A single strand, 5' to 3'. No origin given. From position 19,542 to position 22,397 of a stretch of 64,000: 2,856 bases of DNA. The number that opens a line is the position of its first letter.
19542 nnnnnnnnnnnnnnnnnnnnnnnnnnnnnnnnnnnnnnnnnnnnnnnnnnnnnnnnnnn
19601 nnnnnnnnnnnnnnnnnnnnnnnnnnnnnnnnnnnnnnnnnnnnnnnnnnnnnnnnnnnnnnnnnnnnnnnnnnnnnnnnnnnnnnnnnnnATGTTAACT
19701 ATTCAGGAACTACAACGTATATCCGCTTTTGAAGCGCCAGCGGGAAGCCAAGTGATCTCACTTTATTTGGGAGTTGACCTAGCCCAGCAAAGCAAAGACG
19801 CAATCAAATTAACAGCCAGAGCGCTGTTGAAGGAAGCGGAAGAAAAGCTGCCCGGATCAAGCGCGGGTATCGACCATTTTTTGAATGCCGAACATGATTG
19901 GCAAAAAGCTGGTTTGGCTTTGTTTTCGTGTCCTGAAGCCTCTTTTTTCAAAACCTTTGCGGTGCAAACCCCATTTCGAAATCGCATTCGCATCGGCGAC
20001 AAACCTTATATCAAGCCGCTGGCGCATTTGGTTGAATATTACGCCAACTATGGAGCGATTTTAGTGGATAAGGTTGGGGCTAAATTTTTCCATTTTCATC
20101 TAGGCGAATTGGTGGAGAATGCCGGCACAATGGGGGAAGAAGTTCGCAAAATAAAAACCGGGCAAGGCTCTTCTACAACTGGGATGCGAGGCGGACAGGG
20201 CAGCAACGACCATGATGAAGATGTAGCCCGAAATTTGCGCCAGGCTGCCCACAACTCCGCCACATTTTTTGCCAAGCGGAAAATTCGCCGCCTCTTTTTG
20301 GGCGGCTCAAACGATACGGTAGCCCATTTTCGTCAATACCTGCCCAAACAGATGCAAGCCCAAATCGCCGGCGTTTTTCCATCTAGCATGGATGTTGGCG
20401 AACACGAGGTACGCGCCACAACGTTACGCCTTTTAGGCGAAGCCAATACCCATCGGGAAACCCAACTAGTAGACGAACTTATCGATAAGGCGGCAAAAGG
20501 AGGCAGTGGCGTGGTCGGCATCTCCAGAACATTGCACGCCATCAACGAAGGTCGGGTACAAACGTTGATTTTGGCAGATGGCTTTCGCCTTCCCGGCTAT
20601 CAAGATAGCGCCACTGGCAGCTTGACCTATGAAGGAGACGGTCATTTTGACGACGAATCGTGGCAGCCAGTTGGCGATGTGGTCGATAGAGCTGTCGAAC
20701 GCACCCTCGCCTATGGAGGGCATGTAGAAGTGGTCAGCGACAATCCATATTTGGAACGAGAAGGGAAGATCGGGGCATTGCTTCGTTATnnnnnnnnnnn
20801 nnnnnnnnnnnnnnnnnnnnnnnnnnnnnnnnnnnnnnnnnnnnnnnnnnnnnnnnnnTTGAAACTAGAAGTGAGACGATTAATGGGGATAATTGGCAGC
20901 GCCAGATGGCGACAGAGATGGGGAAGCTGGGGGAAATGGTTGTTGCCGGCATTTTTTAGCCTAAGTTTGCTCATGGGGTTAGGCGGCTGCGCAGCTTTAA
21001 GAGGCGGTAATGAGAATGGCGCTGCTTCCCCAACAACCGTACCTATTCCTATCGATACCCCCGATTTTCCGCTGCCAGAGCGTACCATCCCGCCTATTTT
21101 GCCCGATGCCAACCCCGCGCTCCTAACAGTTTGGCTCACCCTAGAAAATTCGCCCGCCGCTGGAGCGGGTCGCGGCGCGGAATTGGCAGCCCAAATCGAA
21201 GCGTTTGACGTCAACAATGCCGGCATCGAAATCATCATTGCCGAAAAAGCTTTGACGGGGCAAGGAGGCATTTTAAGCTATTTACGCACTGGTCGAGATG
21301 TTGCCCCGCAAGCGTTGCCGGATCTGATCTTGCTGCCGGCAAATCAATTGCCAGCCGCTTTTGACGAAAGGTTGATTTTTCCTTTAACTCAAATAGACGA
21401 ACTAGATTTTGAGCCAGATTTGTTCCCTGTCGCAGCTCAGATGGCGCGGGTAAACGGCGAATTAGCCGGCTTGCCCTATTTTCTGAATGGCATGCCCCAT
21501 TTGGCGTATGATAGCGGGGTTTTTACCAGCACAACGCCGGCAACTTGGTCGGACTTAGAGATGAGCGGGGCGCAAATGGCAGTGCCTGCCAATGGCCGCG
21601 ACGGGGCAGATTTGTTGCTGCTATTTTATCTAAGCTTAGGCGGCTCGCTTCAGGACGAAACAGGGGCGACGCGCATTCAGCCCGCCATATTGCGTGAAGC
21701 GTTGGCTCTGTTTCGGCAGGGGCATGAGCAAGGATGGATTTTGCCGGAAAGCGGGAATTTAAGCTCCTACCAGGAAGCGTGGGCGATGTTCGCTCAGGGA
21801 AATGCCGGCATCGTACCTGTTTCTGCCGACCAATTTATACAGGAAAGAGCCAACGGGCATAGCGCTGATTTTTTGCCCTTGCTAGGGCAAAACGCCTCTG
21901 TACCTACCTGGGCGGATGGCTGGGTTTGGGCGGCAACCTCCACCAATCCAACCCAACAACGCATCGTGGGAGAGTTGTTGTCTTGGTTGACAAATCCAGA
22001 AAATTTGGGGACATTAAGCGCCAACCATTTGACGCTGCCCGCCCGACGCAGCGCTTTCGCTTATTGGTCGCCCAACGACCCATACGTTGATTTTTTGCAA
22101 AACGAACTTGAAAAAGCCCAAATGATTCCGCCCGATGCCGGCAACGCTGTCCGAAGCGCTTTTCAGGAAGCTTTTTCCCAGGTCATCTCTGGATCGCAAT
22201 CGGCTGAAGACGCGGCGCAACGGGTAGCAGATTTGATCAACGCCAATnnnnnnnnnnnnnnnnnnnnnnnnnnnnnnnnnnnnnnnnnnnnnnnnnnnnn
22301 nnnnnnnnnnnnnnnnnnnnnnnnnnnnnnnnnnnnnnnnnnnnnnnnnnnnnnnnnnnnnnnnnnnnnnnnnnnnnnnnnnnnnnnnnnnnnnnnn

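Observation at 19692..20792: Bacterial eRF1-like protein retaining a GGQ motif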

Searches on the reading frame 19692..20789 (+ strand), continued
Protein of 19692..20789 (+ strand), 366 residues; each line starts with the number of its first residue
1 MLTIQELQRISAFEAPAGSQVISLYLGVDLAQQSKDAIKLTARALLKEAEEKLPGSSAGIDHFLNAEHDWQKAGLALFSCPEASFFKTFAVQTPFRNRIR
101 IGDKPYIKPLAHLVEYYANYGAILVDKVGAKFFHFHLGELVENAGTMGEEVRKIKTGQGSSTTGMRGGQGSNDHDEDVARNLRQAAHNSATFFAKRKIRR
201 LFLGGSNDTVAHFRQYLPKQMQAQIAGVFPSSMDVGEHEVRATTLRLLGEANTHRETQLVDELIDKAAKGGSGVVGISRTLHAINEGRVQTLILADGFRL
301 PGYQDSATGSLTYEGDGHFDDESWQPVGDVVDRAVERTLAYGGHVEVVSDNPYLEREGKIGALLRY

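Call 58: search_protein_families(library=pfam, proteins=[L087:7317-9830:+, L087:4805-5944:+, L090:397-1017:+, L141:1135-1467:+, L087:9916-10917:-, L142:4710-5771:-, L142:7211-9583:+, L142:9671-11476:+, L142:11512-12498:+, L089:2416-3126:+], max_evalue=0.001)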
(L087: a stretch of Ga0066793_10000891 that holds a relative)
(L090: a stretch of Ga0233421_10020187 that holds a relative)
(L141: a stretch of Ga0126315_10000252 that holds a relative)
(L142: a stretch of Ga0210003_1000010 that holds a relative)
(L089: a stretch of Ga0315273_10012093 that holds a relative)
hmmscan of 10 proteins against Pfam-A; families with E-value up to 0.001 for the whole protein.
L087:7317-9830:+ (838 aa): 24 families
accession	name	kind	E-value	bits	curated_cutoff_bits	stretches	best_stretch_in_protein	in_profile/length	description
PF07724.20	AAA_2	-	1.3e-67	227.4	27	1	542-715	1-166/166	AAA domain (Cdc48 subfamily)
PF17871.7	AAA_lid_9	-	5.9e-33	113.3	22.8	1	350-451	1-102/104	AAA lid domain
PF10431.15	ClpB_D2-small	-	1.3e-29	102.5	21.9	1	721-801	1-81/81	C-terminal, D2-small domain, of ClpB protein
PF02861.25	Clp_N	-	3.3e-25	88.4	20.7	2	102-153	2-53/53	Clp amino terminal domain, pathogenicity island component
PF00004.35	AAA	-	2.9e-19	70.2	21.2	2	211-324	2-110/131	ATPase family associated with various cellular activities (AAA)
PF07728.20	AAA_5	-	4.4e-16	59.6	22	1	547-666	2-123/139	AAA domain (dynein-related subfamily)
PF13191.12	AAA_16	-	2.7e-11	44.7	32.6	1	188-233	2-50/167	AAA ATPase domain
PF00158.32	Sigma54_activat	-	3.8e-10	40.1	20.2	1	547-646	25-123/168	Sigma-54 interaction domain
PF13401.12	AAA_22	-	8.6e-10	39.5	27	0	547-642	8-110/130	AAA domain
PF20720.3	nSTAND3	-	1.1e-07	32.2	27.2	0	548-581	21-54/155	Novel STAND NTPase 3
PF01637.24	ATPase_2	-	4.2e-06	27.2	33.2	0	191-231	4-44/225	ATPase domain predominantly from Archaea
PF06414.18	Zeta_toxin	-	1.2e-05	25.3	22.3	1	537-587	10-58/199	Zeta toxin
PF13173.12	AAA_14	-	1.4e-05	25.5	27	0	548-643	6-88/129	AAA domain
PF13521.12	AAA_28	-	4.7e-05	24.1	27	0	547-567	2-22/164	AAA domain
PF08477.19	Roc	-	5.1e-05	23.9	27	0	548-580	3-36/119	Ras of Complex, Roc, domain of DAPkinase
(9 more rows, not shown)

L087:4805-5944:+ (380 aa): 2 families
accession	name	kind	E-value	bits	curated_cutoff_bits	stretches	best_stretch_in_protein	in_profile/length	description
PF01556.23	DnaJ_C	-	1.8e-41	142.2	26.6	1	207-358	2-152/152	DnaJ C terminal domain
PF00226.36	DnaJ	-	5.5e-29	100.5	27.8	1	56-118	1-63/63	DnaJ domain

L090:397-1017:+ (207 aa): 3 families
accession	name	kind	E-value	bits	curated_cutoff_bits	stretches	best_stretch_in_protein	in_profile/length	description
PF13411.12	MerR_1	-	1.3e-12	48.1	21.6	1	105-170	1-66/69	MerR HTH family regulatory protein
PF00376.29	MerR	-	8.9e-10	38.7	28.2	1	107-141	2-38/38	MerR family regulatory protein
PF13591.12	MerR_2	-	1.3e-08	34.9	29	1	110-183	6-79/84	MerR HTH family regulatory protein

L141:1135-1467:+ (111 aa): 0 families

L087:9916-10917:- (333 aa): 1 family
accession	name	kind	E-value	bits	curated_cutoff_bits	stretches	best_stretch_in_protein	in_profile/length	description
PF04227.17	Indigoidine_A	-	1.7e-118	395.6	25.2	1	48-325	12-289/291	Indigoidine synthase A like protein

L142:4710-5771:- (353 aa): 1 family
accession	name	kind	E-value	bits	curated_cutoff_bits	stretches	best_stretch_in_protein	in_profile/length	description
PF10046.14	BLOC1_2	-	0.00015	22.5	33.4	0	5-51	33-80/96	Biogenesis of lysosome-related organelles complex-1 subunit 2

L142:7211-9583:+ (791 aa): 2 families
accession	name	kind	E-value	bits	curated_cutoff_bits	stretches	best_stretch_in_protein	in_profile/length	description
PF01343.23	Peptidase_S49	-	1e-74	250.1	24.9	2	575-724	4-153/154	Peptidase family S49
PF01972.22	SDH_protease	-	1.2e-06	28.2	31.3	1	527-613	77-155/286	ClpP-like SDH-type serine proteinase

L142:9671-11476:+ (602 aa): 6 families
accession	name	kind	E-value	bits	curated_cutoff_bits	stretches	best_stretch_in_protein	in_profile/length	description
PF08459.17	UvrC_RNaseH_dom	-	1.1e-47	162.3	22.3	1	377-524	2-159/159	UvrC RNAse H endonuclease domain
PF22920.2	UvrC_RNaseH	-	7.6e-27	94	24.3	1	246-356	1-113/116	UvrC Ribonuclease H-like domain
PF01541.30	GIY-YIG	-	4.7e-09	36.8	22.6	1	14-90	2-78/78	GIY-YIG catalytic domain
PF14520.12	HHH_5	-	1.7e-08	35.3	27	1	539-590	3-55/57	Helix-hairpin-helix domain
PF12826.13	HHH_2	-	6.6e-08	33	27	1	543-596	8-61/64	Helix-hairpin-helix motif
PF02151.25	UVR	-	1.2e-07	31.7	21.5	1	202-232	5-35/36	UvrB/uvrC motif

L142:11512-12498:+ (329 aa): 0 families

L089:2416-3126:+ (237 aa): 7 families
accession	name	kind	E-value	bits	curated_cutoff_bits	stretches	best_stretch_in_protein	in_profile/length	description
PF01476.26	LysM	-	3.7e-32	110.5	20.9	2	194-237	1-43/43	LysM domain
PF23473.1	LysM3_LYK4_5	-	2.9e-12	46.9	29.3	1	193-236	4-46/48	LYK4/5 LysM3 domain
PF23472.1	LysM2_CERK1_LYK3_4_5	-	1.2e-08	35.2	27.4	1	191-237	5-54/56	LYK3/4/5 LysM2 domain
PF23577.1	LysM_RLK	-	1.2e-07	32.1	27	0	193-220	2-29/44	LysM domain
PF23446.1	LysM1_NFP_LYK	-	4.6e-07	31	36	1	200-237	16-54/60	NFP/LYK LysM1 domain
PF23462.1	LysM3_NFP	-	5.7e-07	30.4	28.1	0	193-224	4-35/48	NFP LysM3 domain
PF23457.1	LysM2_NFP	-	1.2e-05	25.7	36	0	124-170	5-54/56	NFP LysM2 domain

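Call 66: list_cluster_members(proteins=[P0001, P0016, P0111, P0126, P0140])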
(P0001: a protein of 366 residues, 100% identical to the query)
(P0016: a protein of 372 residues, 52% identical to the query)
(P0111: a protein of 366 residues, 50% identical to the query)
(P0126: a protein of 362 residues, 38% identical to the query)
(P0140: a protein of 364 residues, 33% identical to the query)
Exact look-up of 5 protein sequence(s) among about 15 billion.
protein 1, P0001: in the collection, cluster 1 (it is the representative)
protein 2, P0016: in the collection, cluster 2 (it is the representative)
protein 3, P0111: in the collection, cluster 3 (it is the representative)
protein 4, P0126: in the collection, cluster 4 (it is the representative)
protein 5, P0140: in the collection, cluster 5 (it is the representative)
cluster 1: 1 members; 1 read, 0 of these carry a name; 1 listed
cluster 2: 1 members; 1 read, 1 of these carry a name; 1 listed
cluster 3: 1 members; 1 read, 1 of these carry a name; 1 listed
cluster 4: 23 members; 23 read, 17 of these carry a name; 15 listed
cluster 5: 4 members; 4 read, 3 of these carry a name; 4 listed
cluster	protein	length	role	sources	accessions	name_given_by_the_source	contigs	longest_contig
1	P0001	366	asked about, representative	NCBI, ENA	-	-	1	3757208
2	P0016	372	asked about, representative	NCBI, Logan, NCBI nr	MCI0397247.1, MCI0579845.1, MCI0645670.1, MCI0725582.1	MAG: hypothetical protein L0332_02495 [Chloroflexi bacterium] | hypothetical protein [Chloroflexota bacterium]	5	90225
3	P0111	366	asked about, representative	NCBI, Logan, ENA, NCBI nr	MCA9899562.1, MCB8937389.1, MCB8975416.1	MAG: hypothetical protein H6654_17790 [Ardenticatenaceae bacterium] | hypothetical protein [Anaerolineales bacterium]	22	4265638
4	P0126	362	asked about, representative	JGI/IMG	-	peptide chain release factor subunit 1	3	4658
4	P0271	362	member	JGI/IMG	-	peptide chain release factor subunit 1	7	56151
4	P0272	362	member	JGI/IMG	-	peptide chain release factor subunit 1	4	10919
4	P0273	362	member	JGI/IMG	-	peptide subunit release factor 1 (eRF1)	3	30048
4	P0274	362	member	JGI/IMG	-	peptide subunit release factor 1 (eRF1)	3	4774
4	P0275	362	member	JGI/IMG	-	peptide chain release factor subunit 1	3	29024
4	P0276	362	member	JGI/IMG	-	peptide chain release factor subunit 1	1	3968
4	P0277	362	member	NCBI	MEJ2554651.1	MAG: Vms1/Ankzf1 family peptidyl-tRNA hydrolase [Anaerolineae bacterium]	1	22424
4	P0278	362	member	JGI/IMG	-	peptide chain release factor subunit 1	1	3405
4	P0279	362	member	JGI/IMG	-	peptide subunit release factor 1 (eRF1)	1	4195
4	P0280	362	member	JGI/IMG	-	peptide subunit release factor 1 (eRF1)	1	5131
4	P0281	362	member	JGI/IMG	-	peptide subunit release factor 1 (eRF1)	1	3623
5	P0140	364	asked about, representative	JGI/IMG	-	peptide chain release factor subunit 1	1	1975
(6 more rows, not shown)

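Call 82: search_protein_families(library=padloc, proteins=[window:19692-20789:+], max_evalue=0.01)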
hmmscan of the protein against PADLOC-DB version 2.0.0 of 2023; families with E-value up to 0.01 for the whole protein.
window:19692-20789:+ (366 aa): 0 families

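Call 83: search_dna_similar(query=window:19692-20789:+, collection=plasmids, mode=protein, max_rows=8)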
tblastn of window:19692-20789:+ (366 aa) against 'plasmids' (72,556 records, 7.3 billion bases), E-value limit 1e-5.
Records with a match: 1; places in all: 1; records where one place covers at least 80% of the query: 1.
Best place of each record, by identity: <60% 1.
By first word of the organism name: Azospirillum 1.
By predicted mobility (MOB-suite, as given by PLSDB): mobilizable 1.
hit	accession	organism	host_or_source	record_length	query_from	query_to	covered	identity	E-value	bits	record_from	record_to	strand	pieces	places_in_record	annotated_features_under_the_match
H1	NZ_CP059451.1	Azospirillum brasilense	Prokaryotes,soil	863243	4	365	99%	23.1%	7e-11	71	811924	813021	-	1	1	hypothetical protein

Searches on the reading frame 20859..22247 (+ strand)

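Call 7: search_protein_families(library=pfam, proteins=[window:20859-22247:+], max_evalue=0.001)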
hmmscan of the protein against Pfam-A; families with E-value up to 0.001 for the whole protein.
window:20859-22247:+ (463 aa): 2 families
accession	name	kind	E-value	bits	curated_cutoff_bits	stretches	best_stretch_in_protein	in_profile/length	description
PF13416.11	SBP_bac_8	-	8.8e-17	62.2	27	1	152-400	36-266/279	Bacterial extracellular solute-binding protein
PF01547.30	SBP_bac_1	-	7.3e-09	36.5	26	1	175-382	72-305/307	Bacterial extracellular solute-binding protein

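Call 82: search_protein_families(library=padloc, proteins=[window:20859-22247:+], max_evalue=0.01)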
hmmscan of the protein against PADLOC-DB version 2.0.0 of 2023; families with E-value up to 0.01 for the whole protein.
window:20859-22247:+ (463 aa): 0 families
